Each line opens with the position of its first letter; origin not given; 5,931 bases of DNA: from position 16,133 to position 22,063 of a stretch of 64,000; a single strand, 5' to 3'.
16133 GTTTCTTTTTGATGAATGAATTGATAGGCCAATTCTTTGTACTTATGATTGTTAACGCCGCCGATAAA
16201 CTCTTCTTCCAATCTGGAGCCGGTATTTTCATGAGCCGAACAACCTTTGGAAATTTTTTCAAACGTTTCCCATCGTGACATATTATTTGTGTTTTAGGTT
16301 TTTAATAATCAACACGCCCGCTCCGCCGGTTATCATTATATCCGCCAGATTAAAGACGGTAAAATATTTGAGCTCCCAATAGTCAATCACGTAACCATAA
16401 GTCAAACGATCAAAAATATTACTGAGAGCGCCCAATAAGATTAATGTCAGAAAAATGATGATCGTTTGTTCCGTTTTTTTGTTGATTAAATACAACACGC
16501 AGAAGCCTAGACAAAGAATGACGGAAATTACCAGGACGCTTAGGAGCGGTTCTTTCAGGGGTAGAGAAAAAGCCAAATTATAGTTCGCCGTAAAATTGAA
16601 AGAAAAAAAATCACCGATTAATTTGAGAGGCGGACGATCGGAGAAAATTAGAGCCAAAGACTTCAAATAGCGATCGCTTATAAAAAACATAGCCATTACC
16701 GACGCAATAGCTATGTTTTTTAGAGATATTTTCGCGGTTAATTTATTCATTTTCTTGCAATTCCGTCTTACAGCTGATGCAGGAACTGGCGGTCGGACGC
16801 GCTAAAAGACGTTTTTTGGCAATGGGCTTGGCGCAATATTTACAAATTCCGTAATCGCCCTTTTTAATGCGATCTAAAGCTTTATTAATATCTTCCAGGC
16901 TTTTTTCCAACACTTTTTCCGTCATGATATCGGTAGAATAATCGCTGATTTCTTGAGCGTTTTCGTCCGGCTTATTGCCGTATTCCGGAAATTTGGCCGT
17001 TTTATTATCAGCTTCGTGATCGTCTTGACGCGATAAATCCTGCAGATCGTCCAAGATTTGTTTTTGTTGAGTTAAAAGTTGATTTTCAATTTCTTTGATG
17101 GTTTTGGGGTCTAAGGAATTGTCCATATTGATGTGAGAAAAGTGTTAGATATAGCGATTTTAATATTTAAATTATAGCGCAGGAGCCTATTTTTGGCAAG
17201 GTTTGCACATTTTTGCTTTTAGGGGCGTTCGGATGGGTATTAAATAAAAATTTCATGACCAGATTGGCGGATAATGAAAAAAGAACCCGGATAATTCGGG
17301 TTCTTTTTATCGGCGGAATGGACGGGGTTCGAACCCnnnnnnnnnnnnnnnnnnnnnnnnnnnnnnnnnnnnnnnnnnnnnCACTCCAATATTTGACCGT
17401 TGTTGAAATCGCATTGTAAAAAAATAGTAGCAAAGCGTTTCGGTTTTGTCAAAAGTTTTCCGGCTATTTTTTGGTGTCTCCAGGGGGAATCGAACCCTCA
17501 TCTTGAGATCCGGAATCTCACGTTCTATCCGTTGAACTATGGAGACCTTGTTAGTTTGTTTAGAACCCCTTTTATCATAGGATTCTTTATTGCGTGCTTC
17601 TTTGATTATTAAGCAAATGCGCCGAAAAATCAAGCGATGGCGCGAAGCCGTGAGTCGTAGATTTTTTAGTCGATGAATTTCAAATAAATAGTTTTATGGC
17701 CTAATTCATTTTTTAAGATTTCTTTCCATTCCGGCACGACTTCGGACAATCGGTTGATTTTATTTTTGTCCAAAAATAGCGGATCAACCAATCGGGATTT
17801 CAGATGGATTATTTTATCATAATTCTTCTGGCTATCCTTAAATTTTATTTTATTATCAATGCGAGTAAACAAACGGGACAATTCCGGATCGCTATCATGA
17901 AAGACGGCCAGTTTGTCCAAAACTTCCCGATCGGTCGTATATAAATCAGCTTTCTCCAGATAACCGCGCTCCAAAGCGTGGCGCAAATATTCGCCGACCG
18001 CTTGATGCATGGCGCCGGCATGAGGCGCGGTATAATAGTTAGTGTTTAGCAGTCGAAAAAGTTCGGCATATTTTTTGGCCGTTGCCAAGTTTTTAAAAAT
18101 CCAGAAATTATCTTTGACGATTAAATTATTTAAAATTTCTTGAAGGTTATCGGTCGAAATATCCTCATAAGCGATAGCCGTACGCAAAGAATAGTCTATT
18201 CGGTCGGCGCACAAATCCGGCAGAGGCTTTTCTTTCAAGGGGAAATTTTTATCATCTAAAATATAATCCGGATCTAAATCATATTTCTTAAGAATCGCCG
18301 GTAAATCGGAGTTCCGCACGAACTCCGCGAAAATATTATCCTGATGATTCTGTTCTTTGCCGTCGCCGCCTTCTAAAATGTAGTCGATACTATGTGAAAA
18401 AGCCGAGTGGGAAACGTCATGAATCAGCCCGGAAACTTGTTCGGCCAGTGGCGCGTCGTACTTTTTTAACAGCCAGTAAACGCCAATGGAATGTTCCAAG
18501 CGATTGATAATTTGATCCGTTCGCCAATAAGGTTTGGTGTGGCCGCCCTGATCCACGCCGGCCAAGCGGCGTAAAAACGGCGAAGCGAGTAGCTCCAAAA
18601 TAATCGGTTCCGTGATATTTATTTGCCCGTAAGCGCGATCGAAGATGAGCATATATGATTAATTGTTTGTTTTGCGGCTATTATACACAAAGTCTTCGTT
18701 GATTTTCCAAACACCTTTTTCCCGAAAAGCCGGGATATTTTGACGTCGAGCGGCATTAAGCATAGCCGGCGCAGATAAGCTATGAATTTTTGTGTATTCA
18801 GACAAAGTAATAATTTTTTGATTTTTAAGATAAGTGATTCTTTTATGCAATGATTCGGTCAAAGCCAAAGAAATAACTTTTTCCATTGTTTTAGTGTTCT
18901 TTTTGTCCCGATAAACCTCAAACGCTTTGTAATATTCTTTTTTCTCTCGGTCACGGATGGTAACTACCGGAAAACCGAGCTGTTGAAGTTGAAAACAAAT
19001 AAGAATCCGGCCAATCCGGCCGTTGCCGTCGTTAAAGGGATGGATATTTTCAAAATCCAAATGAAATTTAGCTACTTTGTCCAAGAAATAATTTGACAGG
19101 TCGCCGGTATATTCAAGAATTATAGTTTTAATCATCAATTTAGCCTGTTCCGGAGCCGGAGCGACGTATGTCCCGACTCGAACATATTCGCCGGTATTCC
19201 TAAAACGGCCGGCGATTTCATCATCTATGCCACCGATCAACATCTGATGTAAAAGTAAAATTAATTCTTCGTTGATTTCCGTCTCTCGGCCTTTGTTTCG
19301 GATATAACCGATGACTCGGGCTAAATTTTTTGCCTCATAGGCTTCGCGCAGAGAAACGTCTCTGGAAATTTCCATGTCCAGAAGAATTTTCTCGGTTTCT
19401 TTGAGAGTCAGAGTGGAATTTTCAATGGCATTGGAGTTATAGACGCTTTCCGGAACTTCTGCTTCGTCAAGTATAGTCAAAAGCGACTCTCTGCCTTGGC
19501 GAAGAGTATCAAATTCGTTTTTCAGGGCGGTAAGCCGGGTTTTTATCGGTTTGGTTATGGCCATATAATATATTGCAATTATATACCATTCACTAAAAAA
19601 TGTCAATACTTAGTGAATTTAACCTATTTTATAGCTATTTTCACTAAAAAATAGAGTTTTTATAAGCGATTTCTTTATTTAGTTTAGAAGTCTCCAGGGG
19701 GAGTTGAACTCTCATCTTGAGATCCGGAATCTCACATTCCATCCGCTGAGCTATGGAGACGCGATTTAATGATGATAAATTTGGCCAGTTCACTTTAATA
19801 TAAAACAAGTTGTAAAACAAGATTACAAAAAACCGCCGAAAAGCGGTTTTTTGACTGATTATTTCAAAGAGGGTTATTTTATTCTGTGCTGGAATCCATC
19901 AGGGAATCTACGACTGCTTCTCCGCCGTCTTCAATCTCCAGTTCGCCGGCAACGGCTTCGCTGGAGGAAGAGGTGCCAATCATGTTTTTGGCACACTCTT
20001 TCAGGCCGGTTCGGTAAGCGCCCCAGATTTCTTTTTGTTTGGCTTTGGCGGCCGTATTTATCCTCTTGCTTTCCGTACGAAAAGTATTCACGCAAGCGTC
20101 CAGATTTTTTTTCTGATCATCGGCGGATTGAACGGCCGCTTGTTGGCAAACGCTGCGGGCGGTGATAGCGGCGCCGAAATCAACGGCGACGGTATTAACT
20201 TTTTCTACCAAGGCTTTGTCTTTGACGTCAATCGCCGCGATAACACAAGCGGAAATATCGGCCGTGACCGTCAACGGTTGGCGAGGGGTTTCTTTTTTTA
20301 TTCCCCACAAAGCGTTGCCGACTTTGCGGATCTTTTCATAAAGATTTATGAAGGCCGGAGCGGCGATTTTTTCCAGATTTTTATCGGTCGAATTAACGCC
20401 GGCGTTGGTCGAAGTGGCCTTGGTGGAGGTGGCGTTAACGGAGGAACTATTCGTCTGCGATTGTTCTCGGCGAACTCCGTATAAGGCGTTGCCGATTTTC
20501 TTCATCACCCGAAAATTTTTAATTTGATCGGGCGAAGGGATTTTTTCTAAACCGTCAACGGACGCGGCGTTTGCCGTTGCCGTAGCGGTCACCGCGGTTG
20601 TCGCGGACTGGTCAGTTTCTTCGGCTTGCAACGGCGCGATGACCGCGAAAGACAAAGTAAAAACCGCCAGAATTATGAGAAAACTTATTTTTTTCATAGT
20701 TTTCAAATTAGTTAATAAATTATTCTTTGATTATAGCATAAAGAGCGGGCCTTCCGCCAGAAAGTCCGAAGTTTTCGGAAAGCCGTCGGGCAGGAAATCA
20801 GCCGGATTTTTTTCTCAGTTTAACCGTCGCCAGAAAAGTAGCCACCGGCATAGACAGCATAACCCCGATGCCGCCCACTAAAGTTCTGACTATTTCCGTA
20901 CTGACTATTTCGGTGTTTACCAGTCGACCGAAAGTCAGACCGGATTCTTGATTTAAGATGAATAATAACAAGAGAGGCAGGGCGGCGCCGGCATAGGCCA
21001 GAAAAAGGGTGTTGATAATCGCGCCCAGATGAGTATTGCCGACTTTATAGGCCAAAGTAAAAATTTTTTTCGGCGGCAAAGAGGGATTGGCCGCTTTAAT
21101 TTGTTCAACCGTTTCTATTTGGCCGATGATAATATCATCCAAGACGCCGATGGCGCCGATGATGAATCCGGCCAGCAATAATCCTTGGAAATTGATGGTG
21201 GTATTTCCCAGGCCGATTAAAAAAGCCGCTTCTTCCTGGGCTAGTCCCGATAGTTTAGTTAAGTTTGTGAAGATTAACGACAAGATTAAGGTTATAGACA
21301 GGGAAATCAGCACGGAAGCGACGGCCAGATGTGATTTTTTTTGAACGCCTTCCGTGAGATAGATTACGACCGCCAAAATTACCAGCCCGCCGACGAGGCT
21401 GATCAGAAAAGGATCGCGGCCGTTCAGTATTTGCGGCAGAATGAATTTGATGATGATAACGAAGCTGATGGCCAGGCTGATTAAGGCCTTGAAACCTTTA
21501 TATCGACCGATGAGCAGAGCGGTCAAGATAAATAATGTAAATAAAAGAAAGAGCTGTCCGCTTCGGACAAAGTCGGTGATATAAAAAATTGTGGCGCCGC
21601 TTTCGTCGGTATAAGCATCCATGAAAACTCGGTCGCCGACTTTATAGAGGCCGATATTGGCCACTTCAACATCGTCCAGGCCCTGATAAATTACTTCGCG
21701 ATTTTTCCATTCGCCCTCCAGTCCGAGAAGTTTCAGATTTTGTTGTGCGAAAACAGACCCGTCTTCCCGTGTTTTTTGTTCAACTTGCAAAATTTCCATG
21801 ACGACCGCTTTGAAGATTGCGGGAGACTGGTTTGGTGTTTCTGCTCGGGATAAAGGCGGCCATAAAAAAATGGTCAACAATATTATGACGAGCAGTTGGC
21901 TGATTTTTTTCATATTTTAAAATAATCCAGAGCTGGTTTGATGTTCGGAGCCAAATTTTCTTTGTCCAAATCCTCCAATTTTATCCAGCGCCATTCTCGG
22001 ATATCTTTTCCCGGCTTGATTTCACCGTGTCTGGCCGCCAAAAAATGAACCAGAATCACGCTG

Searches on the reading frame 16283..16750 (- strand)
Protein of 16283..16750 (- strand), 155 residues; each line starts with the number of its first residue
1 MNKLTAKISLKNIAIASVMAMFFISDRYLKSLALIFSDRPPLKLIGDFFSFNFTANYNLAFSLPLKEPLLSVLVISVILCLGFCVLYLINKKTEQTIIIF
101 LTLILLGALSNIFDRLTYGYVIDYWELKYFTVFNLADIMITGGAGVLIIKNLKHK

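Call 18: search_protein_families(library=pfam, proteins=[window:16283-16750:-], max_evalue=0.001)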
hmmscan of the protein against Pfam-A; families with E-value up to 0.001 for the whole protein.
window:16283-16750:- (155 aa): 1 family
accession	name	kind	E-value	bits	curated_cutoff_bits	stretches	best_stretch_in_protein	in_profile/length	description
PF01252.23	Peptidase_A8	-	3.3e-24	86.1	25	1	19-151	2-140/142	Signal peptidase (SPase) II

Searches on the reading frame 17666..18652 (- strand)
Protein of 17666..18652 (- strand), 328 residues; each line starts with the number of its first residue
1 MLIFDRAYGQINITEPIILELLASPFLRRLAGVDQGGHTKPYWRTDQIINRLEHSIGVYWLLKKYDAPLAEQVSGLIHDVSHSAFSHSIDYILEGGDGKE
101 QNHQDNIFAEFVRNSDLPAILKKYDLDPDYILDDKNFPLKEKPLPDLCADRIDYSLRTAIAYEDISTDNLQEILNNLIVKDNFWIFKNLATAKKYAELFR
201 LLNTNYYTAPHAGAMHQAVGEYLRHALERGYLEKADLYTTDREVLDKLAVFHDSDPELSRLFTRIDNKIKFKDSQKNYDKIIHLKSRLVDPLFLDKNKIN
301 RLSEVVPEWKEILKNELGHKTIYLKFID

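Call 18: search_protein_families(library=pfam, proteins=[window:17666-18652:-], max_evalue=0.001)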
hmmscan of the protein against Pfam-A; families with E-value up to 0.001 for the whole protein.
window:17666-18652:- (328 aa): 1 family
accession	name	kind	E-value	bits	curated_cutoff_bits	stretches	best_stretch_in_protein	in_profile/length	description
PF01966.28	HD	-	1.6e-05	25.6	22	1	51-119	1-73/116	HD domain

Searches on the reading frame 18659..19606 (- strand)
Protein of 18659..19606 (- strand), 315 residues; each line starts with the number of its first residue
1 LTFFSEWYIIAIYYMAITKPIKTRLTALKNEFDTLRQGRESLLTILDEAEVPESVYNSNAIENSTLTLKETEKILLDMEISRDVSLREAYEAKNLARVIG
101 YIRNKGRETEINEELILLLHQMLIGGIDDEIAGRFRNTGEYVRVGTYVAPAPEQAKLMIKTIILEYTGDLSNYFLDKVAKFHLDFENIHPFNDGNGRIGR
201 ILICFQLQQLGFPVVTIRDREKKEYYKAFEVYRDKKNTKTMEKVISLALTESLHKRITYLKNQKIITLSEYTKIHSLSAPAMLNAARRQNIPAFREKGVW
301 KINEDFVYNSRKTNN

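Call 18: search_protein_families(library=pfam, proteins=[window:18659-19606:-], max_evalue=0.001)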
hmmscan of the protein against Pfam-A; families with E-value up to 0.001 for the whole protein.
window:18659-19606:- (315 aa): 1 family
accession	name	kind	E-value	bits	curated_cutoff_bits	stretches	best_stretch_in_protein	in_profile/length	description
PF02661.23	Fic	-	4.6e-19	69.5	24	1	111-207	2-93/93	Fic/DOC family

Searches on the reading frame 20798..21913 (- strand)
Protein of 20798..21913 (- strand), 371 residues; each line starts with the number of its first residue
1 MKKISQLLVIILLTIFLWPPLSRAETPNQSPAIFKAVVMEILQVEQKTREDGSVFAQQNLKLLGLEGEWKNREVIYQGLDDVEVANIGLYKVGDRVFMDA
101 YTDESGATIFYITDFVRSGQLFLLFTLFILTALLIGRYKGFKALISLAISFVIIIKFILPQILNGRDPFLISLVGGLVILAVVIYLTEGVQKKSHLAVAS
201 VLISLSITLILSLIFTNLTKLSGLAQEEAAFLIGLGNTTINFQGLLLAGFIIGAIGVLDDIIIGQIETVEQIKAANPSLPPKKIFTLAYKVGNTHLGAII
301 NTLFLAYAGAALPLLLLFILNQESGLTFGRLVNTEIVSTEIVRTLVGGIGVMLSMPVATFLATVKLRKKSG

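Call 18: search_protein_families(library=pfam, proteins=[window:20798-21913:-], max_evalue=0.001)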
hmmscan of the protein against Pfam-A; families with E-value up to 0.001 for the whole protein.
window:20798-21913:- (371 aa): 1 family
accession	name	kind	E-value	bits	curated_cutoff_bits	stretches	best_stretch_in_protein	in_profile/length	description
PF07907.16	YibE_F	-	9.8e-63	212.3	27.2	1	121-363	1-240/241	YibE/F-like protein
